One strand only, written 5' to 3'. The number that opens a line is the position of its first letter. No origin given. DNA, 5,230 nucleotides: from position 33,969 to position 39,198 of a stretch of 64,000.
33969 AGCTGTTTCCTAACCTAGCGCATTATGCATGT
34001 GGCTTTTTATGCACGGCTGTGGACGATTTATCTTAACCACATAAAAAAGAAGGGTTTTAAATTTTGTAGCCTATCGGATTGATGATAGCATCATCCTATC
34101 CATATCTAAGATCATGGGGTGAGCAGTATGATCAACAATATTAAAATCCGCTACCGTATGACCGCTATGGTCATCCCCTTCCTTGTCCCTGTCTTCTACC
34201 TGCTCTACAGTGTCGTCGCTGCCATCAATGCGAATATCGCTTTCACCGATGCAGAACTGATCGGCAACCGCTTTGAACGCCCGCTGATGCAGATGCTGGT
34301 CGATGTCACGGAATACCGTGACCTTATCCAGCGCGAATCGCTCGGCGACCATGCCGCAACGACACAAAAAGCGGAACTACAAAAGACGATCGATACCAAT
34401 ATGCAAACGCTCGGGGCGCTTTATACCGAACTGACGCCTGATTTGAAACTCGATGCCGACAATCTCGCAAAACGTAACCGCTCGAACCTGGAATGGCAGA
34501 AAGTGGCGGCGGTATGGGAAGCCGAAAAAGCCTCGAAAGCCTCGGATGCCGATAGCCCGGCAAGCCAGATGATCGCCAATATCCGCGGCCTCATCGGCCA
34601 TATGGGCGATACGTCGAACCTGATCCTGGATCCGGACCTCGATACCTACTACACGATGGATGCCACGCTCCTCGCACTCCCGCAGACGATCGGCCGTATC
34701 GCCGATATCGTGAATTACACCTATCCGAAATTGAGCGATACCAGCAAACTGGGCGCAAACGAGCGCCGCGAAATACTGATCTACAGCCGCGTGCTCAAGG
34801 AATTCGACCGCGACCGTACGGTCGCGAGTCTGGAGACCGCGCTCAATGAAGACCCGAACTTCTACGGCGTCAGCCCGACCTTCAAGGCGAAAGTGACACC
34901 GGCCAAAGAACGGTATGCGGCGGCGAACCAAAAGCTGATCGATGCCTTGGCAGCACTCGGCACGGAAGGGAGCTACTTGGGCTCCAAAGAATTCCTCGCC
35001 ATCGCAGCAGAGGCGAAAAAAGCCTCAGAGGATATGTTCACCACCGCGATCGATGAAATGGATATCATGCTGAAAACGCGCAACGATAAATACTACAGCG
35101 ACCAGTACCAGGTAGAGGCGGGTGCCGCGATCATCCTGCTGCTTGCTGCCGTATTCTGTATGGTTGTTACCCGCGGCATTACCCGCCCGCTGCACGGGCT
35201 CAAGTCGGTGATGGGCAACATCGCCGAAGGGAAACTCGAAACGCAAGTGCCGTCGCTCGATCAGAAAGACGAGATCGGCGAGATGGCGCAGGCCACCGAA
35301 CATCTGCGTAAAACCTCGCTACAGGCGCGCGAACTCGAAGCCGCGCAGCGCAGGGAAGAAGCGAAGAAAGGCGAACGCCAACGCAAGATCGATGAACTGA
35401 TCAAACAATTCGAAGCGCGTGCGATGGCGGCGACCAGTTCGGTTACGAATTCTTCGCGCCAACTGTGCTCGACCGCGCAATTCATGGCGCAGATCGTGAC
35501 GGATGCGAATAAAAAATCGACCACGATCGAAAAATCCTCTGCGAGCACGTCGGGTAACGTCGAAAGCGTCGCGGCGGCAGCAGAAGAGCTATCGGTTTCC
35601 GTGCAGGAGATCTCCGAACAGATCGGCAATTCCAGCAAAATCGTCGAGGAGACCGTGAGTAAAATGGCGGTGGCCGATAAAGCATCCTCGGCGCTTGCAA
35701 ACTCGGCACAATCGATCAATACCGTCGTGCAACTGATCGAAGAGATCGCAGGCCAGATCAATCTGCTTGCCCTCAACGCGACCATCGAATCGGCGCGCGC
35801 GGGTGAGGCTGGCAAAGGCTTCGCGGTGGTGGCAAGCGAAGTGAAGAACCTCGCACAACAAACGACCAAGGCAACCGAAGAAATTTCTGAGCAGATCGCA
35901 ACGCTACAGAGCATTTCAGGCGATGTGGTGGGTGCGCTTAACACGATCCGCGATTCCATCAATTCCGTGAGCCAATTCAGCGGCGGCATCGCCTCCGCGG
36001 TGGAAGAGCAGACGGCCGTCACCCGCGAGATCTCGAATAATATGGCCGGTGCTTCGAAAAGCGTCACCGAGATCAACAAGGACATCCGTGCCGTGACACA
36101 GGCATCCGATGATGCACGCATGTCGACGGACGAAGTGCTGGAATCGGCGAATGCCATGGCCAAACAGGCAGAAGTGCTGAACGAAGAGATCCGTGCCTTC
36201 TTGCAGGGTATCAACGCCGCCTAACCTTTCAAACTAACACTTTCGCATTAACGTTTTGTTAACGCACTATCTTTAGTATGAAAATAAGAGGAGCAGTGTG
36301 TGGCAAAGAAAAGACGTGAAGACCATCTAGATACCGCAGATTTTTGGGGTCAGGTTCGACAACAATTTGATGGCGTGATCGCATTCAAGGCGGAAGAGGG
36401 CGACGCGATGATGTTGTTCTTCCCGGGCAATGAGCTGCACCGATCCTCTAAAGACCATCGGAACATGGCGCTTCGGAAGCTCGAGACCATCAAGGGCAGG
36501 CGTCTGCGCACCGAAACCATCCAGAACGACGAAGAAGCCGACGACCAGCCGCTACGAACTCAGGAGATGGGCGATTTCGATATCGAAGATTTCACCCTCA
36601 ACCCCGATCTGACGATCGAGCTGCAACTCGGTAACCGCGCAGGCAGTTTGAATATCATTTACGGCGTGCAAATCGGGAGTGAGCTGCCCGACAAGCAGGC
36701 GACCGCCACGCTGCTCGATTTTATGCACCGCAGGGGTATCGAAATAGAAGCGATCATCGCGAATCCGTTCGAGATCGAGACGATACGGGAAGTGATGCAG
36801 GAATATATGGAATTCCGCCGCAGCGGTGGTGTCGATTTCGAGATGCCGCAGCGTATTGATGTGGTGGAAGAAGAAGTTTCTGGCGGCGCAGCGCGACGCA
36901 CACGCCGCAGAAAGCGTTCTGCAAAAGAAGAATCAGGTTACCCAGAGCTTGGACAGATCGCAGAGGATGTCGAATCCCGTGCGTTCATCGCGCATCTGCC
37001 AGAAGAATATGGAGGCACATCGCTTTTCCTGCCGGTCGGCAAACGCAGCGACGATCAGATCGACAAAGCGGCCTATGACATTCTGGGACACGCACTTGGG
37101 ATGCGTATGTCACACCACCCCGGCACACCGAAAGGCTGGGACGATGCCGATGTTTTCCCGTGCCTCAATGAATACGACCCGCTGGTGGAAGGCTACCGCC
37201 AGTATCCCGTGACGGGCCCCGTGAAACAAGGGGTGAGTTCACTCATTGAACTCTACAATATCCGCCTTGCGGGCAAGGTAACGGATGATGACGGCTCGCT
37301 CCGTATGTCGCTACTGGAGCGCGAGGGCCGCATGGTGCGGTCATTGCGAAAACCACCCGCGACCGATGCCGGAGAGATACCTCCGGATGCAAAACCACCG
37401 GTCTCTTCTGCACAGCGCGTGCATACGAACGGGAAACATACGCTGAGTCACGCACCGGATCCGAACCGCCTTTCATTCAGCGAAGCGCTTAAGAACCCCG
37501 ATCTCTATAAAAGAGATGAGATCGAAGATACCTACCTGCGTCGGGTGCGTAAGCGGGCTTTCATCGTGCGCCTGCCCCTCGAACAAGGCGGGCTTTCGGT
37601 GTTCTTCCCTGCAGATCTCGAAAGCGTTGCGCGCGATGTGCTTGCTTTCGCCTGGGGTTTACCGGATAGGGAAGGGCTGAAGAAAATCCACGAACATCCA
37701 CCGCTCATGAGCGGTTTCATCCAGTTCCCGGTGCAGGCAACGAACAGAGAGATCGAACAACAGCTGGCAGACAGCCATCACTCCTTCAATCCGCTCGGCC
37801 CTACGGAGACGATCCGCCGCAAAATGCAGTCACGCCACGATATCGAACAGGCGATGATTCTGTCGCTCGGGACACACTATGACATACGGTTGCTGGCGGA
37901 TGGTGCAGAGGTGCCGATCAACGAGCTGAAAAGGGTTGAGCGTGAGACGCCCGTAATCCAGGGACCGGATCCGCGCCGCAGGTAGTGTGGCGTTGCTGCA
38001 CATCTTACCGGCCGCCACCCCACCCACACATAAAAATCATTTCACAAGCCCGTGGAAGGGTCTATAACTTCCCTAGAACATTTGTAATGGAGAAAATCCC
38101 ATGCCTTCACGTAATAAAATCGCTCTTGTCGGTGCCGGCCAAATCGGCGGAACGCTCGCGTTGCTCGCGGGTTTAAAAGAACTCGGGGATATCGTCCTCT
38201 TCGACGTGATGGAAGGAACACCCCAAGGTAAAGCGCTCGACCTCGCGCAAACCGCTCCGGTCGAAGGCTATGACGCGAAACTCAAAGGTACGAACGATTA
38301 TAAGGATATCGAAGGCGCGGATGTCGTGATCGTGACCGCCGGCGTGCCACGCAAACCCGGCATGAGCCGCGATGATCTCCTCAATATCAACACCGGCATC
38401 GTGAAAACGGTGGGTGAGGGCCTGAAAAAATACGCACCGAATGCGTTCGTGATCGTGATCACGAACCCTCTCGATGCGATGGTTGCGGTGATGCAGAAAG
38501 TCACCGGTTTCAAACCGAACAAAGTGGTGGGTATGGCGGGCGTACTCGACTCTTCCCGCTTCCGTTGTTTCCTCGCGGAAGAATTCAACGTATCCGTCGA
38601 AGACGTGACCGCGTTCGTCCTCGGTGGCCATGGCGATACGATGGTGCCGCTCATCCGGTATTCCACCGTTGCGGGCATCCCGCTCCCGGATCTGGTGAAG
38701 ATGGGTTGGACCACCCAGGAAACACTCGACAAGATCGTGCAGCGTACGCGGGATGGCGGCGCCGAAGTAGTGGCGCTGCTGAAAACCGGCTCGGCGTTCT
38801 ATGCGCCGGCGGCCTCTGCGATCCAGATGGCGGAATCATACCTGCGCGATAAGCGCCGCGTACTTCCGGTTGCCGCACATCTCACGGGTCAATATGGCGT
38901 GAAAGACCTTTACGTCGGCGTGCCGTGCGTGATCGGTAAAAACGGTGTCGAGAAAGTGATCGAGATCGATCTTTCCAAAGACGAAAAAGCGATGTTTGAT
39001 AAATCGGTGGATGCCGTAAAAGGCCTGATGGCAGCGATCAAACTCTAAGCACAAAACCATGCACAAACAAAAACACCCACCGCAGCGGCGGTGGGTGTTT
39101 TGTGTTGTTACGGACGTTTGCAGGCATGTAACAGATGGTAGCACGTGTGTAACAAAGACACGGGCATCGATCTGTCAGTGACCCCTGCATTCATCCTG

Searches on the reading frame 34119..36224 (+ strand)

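Call 9: search_protein_families(library=pfam, proteins=[window:34119-36224:+], max_evalue=0.00001)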
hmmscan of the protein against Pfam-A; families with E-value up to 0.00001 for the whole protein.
window:34119-36224:+ (701 aa): 2 families
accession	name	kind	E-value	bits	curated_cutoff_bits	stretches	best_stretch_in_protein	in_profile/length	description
PF00015.26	MCPsignal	-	8.5e-29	101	34.6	1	510-663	12-165/172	Methyl-accepting chemotaxis protein (MCP) signalling domain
PF00672.30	HAMP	-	8.7e-09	36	25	1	350-392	2-43/53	HAMP domain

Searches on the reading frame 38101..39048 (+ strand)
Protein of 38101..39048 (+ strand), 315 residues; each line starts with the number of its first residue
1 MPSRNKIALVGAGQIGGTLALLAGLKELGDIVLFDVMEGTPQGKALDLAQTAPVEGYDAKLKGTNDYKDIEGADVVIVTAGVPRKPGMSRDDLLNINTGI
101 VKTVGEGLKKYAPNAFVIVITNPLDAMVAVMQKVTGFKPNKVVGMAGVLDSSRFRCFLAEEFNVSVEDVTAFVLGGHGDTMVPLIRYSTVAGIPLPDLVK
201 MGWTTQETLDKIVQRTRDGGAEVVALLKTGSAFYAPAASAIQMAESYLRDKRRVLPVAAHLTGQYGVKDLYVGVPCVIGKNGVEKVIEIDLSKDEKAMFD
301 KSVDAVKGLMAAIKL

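Call 10: search_protein_families(library=pfam, proteins=[window:38101-39048:+], max_evalue=0.00001)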
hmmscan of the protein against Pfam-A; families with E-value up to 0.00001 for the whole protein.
window:38101-39048:+ (315 aa): 2 families
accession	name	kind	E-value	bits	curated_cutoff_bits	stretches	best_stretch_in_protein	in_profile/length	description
PF00056.29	Ldh_1_N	-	5e-43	147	27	1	6-144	2-141/141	lactate/malate dehydrogenase, NAD binding domain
PF02866.23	Ldh_1_C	-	1.5e-37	129.7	22.6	1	149-307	3-164/174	lactate/malate dehydrogenase, alpha/beta C-terminal domain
